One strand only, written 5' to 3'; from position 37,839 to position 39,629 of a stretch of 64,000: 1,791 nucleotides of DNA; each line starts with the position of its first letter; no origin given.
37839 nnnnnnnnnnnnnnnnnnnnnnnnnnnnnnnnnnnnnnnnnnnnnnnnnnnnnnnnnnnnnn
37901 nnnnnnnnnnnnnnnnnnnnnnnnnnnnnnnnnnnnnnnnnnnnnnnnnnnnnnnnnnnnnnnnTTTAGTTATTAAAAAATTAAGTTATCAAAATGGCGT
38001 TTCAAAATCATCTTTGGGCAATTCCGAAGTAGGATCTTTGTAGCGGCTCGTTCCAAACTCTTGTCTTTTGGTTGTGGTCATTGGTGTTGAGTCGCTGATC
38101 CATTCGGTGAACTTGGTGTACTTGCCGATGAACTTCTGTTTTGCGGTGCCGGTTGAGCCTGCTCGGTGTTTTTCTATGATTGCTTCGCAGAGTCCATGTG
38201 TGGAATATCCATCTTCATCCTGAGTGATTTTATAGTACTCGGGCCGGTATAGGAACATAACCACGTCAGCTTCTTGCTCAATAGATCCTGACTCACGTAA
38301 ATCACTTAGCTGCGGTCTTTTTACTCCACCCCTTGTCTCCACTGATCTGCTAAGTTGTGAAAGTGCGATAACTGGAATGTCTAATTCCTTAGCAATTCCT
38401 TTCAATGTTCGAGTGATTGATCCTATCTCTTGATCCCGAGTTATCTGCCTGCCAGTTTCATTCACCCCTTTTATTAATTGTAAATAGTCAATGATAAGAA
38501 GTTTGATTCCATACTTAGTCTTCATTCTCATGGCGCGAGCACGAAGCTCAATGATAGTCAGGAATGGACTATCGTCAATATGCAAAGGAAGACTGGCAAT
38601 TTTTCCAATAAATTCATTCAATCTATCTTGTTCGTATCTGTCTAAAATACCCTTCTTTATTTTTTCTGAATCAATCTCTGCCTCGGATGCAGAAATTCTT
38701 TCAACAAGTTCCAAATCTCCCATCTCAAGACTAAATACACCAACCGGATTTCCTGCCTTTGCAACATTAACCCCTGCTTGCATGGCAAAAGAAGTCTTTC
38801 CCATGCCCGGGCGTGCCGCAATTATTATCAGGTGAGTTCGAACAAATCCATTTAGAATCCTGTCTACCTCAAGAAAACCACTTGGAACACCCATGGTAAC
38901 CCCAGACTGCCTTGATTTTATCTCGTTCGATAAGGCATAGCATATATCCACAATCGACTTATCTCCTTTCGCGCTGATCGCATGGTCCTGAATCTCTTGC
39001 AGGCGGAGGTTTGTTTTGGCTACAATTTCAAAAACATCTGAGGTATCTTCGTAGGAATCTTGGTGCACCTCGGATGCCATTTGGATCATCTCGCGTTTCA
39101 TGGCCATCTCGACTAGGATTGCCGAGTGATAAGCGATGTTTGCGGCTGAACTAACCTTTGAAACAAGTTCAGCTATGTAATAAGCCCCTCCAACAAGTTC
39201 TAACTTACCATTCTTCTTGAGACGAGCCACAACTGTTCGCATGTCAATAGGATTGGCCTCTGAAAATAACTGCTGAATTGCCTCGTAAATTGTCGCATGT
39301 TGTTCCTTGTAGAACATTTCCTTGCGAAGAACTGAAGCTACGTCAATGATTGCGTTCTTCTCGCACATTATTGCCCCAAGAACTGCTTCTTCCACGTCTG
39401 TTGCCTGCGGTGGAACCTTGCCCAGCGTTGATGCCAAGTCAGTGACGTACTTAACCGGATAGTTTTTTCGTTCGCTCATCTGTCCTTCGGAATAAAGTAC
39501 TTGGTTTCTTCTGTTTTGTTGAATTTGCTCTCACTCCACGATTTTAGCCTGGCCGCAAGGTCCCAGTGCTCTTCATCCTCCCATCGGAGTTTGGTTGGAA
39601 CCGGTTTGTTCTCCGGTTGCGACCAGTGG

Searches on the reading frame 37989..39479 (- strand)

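Call 83: search_protein_families(library=pfam, proteins=[window:37989-39479:-], max_evalue=0.001)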
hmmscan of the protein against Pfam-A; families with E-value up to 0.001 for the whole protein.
window:37989-39479:- (496 aa): 4 families
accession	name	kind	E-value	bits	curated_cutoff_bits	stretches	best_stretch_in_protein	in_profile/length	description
PF03796.21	DnaB_C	-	1.8e-91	306.5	27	1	197-458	1-254/255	DnaB-like helicase C terminal domain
PF00772.26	DnaB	-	6e-31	107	23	1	23-123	2-102/103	DnaB-like helicase N terminal domain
PF13481.12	AAA_25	-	1.5e-10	41.5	27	1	205-375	22-189/195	AAA domain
PF06745.19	ATPase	-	7.3e-06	26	26.6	1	198-378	1-166/231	KaiC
